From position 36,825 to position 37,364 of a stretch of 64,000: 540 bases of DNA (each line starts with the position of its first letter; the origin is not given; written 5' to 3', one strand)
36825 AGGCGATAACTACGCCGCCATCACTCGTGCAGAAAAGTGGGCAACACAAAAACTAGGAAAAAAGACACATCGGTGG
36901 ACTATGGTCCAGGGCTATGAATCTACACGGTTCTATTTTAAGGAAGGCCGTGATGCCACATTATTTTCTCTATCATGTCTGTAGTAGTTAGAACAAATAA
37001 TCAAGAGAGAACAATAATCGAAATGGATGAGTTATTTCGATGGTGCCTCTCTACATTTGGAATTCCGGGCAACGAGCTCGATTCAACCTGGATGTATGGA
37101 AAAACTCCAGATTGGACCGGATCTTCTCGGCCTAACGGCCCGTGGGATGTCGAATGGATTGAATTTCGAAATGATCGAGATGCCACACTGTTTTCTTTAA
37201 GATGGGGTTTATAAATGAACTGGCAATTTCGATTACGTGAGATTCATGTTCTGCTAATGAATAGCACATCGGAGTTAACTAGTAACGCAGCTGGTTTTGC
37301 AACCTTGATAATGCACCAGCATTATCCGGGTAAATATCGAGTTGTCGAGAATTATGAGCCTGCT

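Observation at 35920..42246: Tandem array of ~25 paralogous small genes with a C-terminal (R/K)D.TLF.L(R/K)W(S/G) motif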

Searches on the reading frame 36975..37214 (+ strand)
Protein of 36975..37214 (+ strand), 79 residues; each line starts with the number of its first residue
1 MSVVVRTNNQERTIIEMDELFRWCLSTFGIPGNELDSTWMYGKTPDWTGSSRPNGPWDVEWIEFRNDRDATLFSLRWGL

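Call 3: search_protein_families(library=pfam, max_evalue=1, proteins=[window:36975-37214:+])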
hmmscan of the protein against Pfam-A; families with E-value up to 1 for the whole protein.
window:36975-37214:+ (79 aa): 0 families

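Call 9: search_protein_families(library=phrogs, max_evalue=0.01, proteins=[window:36975-37214:+])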
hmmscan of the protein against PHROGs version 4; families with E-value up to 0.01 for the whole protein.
window:36975-37214:+ (79 aa): 0 families

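Call 18: search_solved_structures(query=A2, max_evalue=10, show_alignments=2)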
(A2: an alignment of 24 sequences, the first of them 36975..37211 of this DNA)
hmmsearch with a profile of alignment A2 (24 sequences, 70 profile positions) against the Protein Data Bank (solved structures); distinct sequences matched with E-value up to 10: 3.
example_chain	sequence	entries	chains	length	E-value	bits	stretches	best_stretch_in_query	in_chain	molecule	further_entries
2exr_A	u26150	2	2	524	0.17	15.1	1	12-41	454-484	Cytokinin dehydrogenase 7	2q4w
6aph_A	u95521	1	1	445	0.62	13.3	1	11-42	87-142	Adenosylhomocysteinase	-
3hnm_A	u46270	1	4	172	2.5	11.4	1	34-60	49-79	Putative chitobiase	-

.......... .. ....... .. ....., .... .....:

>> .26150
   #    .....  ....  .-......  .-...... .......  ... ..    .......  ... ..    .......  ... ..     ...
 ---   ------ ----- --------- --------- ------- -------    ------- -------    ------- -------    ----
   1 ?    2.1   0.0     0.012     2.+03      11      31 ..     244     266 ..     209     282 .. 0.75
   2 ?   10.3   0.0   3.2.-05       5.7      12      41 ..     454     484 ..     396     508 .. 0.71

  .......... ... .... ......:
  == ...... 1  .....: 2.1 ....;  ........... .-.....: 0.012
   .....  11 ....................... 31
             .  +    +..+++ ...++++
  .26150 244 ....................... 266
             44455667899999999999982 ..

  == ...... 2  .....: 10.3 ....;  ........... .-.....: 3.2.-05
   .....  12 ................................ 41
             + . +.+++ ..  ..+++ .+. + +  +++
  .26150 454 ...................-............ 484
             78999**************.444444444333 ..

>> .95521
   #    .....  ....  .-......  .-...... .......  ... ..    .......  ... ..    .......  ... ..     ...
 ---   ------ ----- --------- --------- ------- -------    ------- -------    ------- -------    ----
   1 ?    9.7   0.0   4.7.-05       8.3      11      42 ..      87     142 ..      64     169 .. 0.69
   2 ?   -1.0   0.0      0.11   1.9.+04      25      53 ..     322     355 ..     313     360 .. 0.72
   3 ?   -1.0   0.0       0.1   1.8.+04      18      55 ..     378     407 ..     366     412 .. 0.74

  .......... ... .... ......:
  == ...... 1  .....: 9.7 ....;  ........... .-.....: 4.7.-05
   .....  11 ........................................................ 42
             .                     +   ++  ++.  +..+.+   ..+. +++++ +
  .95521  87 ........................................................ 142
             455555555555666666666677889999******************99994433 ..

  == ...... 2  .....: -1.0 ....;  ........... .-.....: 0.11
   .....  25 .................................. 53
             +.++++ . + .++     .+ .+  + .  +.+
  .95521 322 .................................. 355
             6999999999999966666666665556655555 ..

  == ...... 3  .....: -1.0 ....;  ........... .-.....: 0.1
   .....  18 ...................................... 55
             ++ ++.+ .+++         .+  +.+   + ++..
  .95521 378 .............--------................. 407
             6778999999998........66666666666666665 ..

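Call 22: find_homologous_proteins(query=A2, max_evalue=0.01)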
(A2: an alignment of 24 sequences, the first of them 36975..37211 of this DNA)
Query A2 (24 sequences) (79 aa, profile of the alignment): 15 proteins with E <= 0.01 among 214 candidates.
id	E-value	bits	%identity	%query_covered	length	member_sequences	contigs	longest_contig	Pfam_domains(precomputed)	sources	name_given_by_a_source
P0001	5.2e-11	60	100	100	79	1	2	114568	-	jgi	jgi:hypothetical protein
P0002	1.4e-9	56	-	-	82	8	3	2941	-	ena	-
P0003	2.6e-8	52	19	84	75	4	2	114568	-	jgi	jgi:hypothetical protein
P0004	1.2e-4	40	30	51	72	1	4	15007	-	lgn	-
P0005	1.9e-4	39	36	18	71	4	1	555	-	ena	-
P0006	2.4e-4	39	-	-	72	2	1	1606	-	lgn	-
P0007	2.4e-4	39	-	-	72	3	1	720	-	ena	-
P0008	2.9e-4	39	-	-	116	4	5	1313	-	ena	-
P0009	5.4e-4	38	28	51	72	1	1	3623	-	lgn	-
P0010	1.1e-3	37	30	51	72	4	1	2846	-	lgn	-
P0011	1.7e-3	36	53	19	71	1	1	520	-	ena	-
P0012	2.3e-3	36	-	-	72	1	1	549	-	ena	-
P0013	2.5e-3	36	38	20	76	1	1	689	-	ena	-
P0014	2.9e-3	35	-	-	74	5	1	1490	-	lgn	-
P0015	6.4e-3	34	-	-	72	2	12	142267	-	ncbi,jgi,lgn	jgi:hypothetical protein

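Call 24: predict_structure(alignment_id=A2)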
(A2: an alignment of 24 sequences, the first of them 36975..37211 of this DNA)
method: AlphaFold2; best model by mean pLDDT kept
length: 79 residues; sequences in the alignment: 24
mean_pLDDT: 77.0   pTM: 0.64
mean pLDDT of the five models: 77.0, 75.8, 74.2, 74.0, 72.6
residues with pLDDT >= 90: 22; 70-90: 26; 50-70: 31; < 50: 0
segments of 3 or more residues with pLDDT < 50: none
pLDDT, mean of each block of 10 residues (from residue 1): 63 80 92 65 76 61 90 91
secondary structure, 60 per line:
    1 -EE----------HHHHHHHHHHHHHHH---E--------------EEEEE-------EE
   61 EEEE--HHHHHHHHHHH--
elements in order: H14-28 E47-51 E59-64 H67-77
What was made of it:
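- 36975..37214 (+): g05, member (79 aa). This is the protein modelled first. AF2 pLDDT 77, pTM 0.64; helix 14-28 carries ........, strand 59-64, helix 67-77 carries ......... (call 24).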

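Call 26: find_encoding_contigs(protein=P0015, flank=10000, max_places=6)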
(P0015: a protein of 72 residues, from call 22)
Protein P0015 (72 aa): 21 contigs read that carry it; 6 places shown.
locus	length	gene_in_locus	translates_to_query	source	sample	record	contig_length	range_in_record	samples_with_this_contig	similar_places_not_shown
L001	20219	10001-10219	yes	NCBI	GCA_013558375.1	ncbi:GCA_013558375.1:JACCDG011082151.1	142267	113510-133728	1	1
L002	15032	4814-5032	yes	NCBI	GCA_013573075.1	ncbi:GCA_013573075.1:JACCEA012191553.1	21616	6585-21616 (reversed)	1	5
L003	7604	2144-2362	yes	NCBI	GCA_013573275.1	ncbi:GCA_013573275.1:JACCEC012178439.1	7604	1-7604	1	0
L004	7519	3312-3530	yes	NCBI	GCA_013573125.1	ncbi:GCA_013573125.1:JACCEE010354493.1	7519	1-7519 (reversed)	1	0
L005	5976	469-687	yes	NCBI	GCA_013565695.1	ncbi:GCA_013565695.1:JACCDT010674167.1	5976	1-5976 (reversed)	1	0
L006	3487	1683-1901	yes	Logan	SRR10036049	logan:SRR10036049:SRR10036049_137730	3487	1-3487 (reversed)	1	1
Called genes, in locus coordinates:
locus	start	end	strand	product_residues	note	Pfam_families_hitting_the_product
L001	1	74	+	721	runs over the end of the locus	-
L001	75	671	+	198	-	-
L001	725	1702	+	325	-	PF26926:Phage_T4_rIIB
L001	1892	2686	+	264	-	PF01145:Band_7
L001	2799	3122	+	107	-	PF07963:N_methyl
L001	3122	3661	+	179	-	-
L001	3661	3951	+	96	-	-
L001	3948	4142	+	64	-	-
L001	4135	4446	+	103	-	-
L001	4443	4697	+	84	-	-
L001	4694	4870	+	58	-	-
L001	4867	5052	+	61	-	-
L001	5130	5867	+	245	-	PF13240:Zn_Ribbon_1 (weak)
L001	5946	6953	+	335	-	PF12849:PBP_like_2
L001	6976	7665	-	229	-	PF03741:TerC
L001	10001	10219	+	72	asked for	-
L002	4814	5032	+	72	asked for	-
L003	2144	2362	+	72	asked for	-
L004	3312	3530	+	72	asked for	-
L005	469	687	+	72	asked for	-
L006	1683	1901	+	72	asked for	-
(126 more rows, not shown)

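Call 29: search_protein_representatives(alignment_id=A2)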
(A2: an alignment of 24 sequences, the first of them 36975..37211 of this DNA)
Query: 24 sequences, 70 profile positions. Proteins with E-value up to 0.001 (for the whole library): 1457; up to 1e-10: 2; up to 1e-30: 0. The best 150 are listed.
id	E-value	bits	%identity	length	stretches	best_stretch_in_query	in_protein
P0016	6.9e-12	61.3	-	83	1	1-64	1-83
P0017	3.7e-11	59.0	-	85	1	1-64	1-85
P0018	1.9e-09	53.5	-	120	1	19-63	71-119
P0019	2.1e-09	53.4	-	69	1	1-63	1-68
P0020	6.6e-09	51.8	-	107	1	9-64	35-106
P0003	8.1e-09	51.5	-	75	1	1-63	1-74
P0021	1.1e-08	51.0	-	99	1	14-65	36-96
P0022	1.2e-08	50.9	-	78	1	10-64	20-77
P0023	1.5e-08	50.6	-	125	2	19-64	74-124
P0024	3.0e-08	49.7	-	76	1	11-63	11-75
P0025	3.8e-08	49.3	-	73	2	47-65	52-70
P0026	4.0e-08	49.3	-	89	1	17-64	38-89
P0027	4.7e-08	49.0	-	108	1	10-64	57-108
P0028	5.2e-08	48.9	-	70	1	12-64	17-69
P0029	6.5e-08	48.6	-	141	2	13-63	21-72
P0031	7.6e-08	48.3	-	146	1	19-64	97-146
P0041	1.6e-07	47.3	-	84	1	9-64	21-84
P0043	1.7e-07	47.2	-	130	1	15-64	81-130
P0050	2.5e-07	46.7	-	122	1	13-64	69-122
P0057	4.2e-07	46.0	-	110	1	21-63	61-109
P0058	4.4e-07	45.9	-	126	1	9-64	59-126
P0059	4.5e-07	45.9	-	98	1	11-64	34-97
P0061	4.6e-07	45.8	-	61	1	22-64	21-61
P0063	4.8e-07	45.8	-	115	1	15-64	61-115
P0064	5.2e-07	45.7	-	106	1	12-64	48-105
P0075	7.1e-07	45.2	-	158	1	16-64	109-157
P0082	7.4e-07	45.2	-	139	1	10-64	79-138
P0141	2.3e-06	43.6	-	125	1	19-64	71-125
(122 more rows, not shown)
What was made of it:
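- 1457 clusters at E<=1e-3 (call 29). The profile finds 1457 protein clusters (call 29).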

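Call 33: search_dna_similar(query=P0041, collection=phages, mode=protein, max_evalue=0.01, max_rows=40)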
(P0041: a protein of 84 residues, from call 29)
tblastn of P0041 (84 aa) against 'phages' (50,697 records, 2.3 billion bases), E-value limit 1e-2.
No match.

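Call 40: search_protein_families(library=pfam, max_evalue=1, proteins=[P0020, P0027, P0043, P0050, P0058, P0075, P0082, P0017, P0041])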
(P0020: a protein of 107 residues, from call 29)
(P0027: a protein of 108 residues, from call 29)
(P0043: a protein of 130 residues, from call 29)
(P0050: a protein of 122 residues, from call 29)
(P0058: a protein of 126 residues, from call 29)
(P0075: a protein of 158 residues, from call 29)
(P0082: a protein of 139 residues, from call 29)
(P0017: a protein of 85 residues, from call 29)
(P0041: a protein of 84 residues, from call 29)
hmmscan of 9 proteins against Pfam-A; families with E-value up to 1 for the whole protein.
P0020 (107 aa): 2 families
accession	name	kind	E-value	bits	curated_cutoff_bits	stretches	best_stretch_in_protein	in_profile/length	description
PF07068.17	Gp23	-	0.00094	19.1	24.4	1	6-31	9-34/376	Major capsid protein Gp23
PF24218.1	DUF7437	-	0.084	13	27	1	11-40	33-61/66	Family of unknown function (DUF7437)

P0027 (108 aa): 1 family
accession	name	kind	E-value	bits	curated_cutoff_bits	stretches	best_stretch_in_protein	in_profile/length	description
PF07068.17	Gp23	-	2.7e-10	40.7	24.4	1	13-44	6-37/376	Major capsid protein Gp23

P0043 (130 aa): 1 family
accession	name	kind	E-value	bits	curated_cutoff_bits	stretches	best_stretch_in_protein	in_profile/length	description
PF07068.17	Gp23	-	1.6e-06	28.2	24.4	1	18-48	6-36/376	Major capsid protein Gp23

P0050 (122 aa): 2 families
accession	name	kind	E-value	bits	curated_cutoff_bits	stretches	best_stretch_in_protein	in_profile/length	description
PF07068.17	Gp23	-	3.3e-11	43.6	24.4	1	3-46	5-48/376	Major capsid protein Gp23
PF12313.13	NPR1_like_C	-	0.096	12.7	25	1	71-102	170-201/205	NPR1/NIM1 like defence protein C terminal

P0058 (126 aa): 2 families
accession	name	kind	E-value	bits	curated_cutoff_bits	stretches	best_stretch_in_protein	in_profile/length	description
PF07068.17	Gp23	-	2.1e-06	27.9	24.4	1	15-55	2-41/376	Major capsid protein Gp23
PF11526.13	Pfc11_Clp1_ID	-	0.19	11.5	24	1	65-77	14-26/43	Pcf11, Clp1-interaction domain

P0075 (158 aa): 1 family
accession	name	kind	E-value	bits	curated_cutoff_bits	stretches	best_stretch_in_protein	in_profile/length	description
PF07068.17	Gp23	-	7.6e-11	42.5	24.4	1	38-75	6-43/376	Major capsid protein Gp23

P0082 (139 aa): 0 families

P0017 (85 aa): 0 families

P0041 (84 aa): 0 families

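Call 49: search_dna_similar(query=P0017, collection=phages, mode=protein, max_evalue=1, max_rows=30)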
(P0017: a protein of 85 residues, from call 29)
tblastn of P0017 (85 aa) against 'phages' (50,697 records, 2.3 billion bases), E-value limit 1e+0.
Records with a match: 1; places in all: 1; records where one place covers at least 80% of the query: 0.
Best place of each record, by identity: <60% 1.
By first word of the organism name: Sinorhizobium 1.
By host as written in the record: Sinohrizobium meliloti NRRL L-50 1.
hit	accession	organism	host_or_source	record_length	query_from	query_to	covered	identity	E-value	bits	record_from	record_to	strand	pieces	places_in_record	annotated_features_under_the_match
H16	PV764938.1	Sinorhizobium phage Phosso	Sinohrizobium meliloti NRRL L-50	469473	41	81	48%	41.5%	7e-2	36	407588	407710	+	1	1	hypothetical protein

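Call 50: search_dna_similar(query=P0050, collection=phages, mode=protein, max_evalue=0.1, max_rows=30)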
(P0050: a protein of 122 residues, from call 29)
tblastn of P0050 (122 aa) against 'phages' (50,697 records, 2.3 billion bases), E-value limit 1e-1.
Records with a match: 548; places in all: 548; records where one place covers at least 80% of the query: 5.
Best place of each record, by identity: <60% 548.
By first word of the organism name: Synechococcus 255; Aeromonas 60; Cyanophage 49; Escherichia 35; Stenotrophomonas 22; Prochlorococcus 20; Pseudomonas 15; Campylobacter 15; Klebsiella 9; Sinorhizobium 8; and 17 more.
By host as written in the record: - 131; Synechococcus 99; Synechococcus sp. WH7803 24; Aeromonas salmonicida 20; Synechococcus sp. 16; Stenotrophomonas maltophilia 15; Aeromonas hydrophila 14; Aeromonas hydrophila BIOTECH 10089 12; and 99 more.
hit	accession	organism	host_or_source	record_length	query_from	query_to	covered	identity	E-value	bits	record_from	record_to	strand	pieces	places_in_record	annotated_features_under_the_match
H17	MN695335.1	Synechococcus phage B23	Synechoccus sp.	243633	3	106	85%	31.2%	3e-3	42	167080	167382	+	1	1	major capsid protein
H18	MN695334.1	Synechococcus phage B3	Synechoccus sp.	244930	3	106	85%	31.2%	3e-3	42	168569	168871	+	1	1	major capsid protein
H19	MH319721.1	Marine virus AG-345-D19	single cell amplified by WGA-X; seawater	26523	3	103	83%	30.4%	4e-3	41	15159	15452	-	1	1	record has no annotation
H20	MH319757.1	Marine virus AG-345-O18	single cell amplified by WGA-X; seawater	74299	3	106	85%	27.2%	2e-2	39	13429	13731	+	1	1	record has no annotation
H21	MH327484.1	Marine virus AG-341-P01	single cell amplified by WGA-X; seawater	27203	3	106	85%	27.2%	3e-2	39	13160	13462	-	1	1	record has no annotation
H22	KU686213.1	Synechococcus phage S-CAM7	Synechococcus sp.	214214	3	97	78%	29.5%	5e-4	44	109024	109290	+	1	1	major capsid protein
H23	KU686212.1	Synechococcus phage S-CAM7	Synechococcus sp.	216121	3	97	78%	29.5%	5e-4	44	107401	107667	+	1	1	major capsid protein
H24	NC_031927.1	Synechococcus phage S-CAM7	Synechococcus sp.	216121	3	97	78%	29.5%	5e-4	44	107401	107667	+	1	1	major head protein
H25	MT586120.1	Synechococcus phage S-CAM7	Synechococcus sp. WH 7803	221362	3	97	78%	29.5%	5e-4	44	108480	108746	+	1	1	major capsid protein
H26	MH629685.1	Synechococcus virus S-PRM1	Synechococcus sp. WH 7803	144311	3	97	78%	28.9%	4e-3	41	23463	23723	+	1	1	major capsid protein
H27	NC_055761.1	Synechococcus virus S-PRM1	Synechococcus sp. WH 7803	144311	3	97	78%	28.9%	4e-3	41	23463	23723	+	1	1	major head protein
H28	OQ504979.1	Synechococcus phage S-8S29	Parasynechococcus marenigrum WH 8102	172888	3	66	52%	37.9%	3e-4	44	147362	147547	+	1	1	major capsid protein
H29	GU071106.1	Synechococcus phage Syn19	Synechococcus sp. WH8109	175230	3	66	52%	37.9%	5e-4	44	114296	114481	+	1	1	gp23: precursor of major head subunit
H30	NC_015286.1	Synechococcus phage Syn19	Synechococcus sp. WH8109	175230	3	66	52%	37.9%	5e-4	44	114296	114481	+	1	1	gp23: major head protein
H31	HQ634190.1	Cyanophage Syn2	Synechococcus sp. WH8012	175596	3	66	52%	37.9%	5e-4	44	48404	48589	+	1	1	major head protein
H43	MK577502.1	Aeromonas phage Asfd_1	Aeromonas salmonicida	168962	6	90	70%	28.2%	3e-2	39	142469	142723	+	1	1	major capsid protein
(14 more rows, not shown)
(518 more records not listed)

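Call 51: get_annotated_region(hit=H16, flank=10000)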
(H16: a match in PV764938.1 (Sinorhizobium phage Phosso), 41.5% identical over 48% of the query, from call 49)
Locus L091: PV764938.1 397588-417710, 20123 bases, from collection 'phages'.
description: Sinorhizobium phage Phosso, complete genome.
organism: Sinorhizobium phage Phosso (NCBI taxid 3435197)
taxonomy: Viruses
host: Sinohrizobium meliloti NRRL L-50; source: soil; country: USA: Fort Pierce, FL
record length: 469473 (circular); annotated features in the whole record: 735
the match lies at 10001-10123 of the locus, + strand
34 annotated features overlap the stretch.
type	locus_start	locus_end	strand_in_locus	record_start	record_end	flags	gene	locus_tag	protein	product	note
CDS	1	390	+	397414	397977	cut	-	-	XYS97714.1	thymidine kinase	560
CDS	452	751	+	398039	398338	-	-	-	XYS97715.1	ATP-dependent Clp protease adaptor protein ClpS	561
CDS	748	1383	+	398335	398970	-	-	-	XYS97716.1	hypothetical protein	562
CDS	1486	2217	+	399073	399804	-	-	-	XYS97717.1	hypothetical protein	563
CDS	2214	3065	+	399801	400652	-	-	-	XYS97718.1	hypothetical protein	564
CDS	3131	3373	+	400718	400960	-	-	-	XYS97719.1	hypothetical protein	565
CDS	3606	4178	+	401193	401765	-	-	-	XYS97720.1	ribosome recycling factor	566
CDS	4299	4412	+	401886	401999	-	-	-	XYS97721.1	hypothetical protein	567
CDS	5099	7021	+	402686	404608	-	-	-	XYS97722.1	threonyl-tRNA synthetase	568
CDS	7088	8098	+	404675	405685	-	-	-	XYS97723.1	hypothetical protein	569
CDS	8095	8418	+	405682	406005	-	-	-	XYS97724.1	hypothetical protein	570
CDS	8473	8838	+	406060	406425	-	-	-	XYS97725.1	hypothetical protein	571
CDS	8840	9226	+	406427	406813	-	-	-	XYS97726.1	hypothetical protein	572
CDS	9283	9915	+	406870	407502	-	-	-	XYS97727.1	hypothetical protein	573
CDS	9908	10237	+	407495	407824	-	-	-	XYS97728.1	hypothetical protein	574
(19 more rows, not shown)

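Call 59: find_encoding_contigs(protein=P0002, flank=5000, max_places=3)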
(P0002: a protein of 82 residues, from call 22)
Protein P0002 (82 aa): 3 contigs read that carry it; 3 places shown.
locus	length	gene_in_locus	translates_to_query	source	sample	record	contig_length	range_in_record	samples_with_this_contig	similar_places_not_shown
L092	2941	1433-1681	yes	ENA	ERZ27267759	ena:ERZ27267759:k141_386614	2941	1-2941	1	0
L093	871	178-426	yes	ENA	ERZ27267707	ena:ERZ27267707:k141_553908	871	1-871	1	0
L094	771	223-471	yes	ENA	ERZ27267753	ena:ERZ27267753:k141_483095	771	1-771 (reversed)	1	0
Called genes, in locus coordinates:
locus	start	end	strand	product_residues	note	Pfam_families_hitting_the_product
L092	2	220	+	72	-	?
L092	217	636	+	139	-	-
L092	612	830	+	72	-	-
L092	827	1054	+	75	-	-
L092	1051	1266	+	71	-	-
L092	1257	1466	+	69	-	-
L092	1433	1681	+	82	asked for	-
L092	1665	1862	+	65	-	-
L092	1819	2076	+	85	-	-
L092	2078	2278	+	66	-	-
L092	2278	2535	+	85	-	-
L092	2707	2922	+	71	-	-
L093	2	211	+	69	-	?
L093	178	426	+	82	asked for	-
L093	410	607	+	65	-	-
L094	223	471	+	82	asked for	-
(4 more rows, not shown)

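Call 60: find_encoding_contigs(protein=P0004, flank=10000, max_places=2)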
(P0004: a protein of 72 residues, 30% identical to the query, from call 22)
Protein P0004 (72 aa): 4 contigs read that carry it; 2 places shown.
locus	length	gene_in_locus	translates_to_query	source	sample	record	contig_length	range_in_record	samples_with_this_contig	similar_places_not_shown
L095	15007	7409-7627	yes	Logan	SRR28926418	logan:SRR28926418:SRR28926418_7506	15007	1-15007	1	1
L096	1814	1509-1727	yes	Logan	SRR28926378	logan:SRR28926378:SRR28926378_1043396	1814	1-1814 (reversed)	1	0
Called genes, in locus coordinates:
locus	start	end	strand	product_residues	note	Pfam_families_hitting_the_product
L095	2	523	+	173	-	?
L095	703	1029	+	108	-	-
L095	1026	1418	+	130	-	PF00542:Ribosomal_L12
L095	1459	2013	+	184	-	-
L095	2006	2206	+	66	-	-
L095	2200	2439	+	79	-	-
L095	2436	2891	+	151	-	-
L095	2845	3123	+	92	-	-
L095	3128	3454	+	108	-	PF07068:Gp23 (weak)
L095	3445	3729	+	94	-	-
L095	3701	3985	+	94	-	-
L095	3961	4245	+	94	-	-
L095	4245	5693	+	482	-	PF01839:FG-GAP (faint), PF13517:FG-GAP_3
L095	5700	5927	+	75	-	-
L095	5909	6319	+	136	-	-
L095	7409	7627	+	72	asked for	-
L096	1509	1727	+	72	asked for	-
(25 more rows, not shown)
